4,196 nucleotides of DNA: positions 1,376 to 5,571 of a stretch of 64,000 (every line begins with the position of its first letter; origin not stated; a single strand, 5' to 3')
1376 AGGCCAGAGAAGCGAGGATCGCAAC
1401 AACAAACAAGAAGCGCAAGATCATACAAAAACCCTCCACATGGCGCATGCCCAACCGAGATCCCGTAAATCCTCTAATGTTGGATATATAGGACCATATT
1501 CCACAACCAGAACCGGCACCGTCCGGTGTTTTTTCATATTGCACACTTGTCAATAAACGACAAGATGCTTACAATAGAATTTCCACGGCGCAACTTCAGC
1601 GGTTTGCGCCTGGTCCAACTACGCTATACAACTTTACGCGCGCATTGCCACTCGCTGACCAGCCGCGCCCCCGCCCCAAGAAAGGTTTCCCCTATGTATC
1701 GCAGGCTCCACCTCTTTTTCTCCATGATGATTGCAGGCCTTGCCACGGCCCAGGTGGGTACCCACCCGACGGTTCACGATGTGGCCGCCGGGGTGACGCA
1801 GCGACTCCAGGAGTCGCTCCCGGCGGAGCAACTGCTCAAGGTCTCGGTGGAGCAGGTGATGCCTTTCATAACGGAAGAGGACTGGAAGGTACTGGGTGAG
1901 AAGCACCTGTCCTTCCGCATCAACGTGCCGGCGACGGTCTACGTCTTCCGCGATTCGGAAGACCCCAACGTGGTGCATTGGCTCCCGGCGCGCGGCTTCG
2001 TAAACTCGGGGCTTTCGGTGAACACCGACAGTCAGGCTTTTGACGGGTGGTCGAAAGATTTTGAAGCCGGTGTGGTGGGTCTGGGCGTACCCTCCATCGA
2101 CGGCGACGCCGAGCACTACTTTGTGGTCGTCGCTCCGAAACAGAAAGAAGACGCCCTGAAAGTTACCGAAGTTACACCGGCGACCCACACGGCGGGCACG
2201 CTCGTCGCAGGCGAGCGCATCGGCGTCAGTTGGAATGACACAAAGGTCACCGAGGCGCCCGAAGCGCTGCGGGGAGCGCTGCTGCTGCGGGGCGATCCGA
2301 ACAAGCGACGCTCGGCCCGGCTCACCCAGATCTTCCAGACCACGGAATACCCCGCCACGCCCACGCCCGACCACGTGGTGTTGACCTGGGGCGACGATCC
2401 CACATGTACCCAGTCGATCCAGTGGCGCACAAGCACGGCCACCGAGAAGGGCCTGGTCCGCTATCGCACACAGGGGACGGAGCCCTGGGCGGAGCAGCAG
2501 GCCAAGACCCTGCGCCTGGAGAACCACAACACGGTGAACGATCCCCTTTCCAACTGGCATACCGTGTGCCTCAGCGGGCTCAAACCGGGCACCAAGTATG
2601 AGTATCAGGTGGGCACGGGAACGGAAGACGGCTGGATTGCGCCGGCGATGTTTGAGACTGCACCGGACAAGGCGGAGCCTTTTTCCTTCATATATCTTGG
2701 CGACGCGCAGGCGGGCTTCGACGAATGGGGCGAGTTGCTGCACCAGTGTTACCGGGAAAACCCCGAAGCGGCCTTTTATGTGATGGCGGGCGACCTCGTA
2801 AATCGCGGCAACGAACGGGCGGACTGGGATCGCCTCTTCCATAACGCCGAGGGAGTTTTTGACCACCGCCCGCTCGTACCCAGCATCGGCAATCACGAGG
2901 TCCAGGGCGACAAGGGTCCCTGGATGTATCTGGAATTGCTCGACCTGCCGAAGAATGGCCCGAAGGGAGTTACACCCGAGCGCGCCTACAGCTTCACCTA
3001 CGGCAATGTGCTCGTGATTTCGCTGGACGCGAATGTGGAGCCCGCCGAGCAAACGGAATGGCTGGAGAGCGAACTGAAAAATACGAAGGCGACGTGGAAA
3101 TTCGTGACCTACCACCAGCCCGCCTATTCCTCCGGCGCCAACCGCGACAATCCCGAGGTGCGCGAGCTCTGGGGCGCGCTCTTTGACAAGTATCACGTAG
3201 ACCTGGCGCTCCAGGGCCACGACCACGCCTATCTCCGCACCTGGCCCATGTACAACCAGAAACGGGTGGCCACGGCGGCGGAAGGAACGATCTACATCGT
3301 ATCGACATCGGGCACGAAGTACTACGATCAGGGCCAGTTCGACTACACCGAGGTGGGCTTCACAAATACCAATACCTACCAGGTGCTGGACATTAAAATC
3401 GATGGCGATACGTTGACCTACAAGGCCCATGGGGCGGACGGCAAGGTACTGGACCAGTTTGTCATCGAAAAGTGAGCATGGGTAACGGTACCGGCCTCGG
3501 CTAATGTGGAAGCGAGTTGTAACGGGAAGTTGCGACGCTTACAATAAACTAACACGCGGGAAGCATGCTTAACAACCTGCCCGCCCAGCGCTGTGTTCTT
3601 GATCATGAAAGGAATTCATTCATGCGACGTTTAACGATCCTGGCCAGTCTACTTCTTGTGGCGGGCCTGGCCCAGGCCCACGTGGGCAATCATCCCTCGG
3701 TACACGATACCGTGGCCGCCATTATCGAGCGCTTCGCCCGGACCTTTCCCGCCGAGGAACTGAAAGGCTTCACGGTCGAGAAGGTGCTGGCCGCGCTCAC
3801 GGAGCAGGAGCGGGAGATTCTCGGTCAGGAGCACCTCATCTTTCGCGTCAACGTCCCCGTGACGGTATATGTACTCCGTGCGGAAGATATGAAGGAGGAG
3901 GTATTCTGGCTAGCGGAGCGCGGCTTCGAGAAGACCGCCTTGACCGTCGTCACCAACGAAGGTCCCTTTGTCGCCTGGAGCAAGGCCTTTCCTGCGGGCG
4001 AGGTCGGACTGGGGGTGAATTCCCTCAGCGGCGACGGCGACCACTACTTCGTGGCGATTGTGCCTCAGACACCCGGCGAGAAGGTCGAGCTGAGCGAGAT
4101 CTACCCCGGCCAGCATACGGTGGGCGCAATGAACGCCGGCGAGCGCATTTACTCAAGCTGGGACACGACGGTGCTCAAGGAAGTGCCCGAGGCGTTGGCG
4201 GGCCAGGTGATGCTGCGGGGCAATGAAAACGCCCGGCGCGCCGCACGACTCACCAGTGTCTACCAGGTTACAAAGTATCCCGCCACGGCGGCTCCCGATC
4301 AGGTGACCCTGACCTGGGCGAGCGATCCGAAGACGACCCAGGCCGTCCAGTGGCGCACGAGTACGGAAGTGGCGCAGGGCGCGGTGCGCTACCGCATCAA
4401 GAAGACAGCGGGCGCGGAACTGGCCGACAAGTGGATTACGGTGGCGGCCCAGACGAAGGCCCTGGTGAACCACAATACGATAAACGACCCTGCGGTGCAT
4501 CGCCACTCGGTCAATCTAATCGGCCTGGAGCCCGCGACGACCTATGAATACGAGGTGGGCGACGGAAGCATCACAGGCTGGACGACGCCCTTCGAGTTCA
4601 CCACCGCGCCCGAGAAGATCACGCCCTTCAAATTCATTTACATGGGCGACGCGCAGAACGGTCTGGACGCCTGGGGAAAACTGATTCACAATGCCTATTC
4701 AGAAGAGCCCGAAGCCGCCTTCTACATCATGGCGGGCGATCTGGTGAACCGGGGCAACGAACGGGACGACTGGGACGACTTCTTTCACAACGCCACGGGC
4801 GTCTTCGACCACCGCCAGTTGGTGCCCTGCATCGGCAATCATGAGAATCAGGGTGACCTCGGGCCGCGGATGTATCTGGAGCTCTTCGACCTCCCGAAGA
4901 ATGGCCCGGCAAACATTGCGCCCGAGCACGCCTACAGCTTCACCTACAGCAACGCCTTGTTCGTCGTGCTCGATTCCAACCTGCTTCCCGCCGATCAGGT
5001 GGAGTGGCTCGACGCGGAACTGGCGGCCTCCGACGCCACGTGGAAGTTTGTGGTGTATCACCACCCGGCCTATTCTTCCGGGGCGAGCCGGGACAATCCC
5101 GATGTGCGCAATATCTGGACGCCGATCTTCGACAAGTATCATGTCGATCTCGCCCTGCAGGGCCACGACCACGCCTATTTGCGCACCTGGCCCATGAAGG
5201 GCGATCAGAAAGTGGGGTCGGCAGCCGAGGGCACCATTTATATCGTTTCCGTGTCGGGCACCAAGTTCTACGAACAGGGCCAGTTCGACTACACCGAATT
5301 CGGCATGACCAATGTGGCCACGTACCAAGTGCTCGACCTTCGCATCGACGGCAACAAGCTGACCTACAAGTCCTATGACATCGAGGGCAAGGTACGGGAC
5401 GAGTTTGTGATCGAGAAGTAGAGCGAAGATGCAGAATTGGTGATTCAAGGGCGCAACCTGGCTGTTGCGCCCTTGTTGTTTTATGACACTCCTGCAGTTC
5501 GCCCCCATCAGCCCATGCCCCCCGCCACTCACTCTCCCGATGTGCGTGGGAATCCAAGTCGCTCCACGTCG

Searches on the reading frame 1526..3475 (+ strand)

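Call 51: search_protein_families(library=pfam, proteins=[window:1526-3475:+], max_evalue=0.00001)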
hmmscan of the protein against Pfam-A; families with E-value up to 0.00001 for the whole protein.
window:1526-3475:+ (649 aa): 2 families
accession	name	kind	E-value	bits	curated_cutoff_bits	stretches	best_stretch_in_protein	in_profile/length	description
PF16656.11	Pur_ac_phosph_N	-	4.2e-17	62.9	30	1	281-378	1-93/93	Purple acid Phosphatase, N-terminal domain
PF00149.33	Metallophos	-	3.7e-15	57.3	21.5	1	388-569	3-191/191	Calcineurin-like phosphoesterase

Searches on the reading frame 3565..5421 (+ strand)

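Call 51: search_protein_families(library=pfam, proteins=[window:3565-5421:+], max_evalue=0.00001)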
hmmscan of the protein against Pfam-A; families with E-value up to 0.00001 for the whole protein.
window:3565-5421:+ (618 aa): 2 families
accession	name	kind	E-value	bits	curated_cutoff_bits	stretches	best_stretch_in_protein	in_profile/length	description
PF16656.11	Pur_ac_phosph_N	-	8e-18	65.2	30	1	244-347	1-93/93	Purple acid Phosphatase, N-terminal domain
PF00149.33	Metallophos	-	7.2e-13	49.8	21.5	1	356-538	2-191/191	Calcineurin-like phosphoesterase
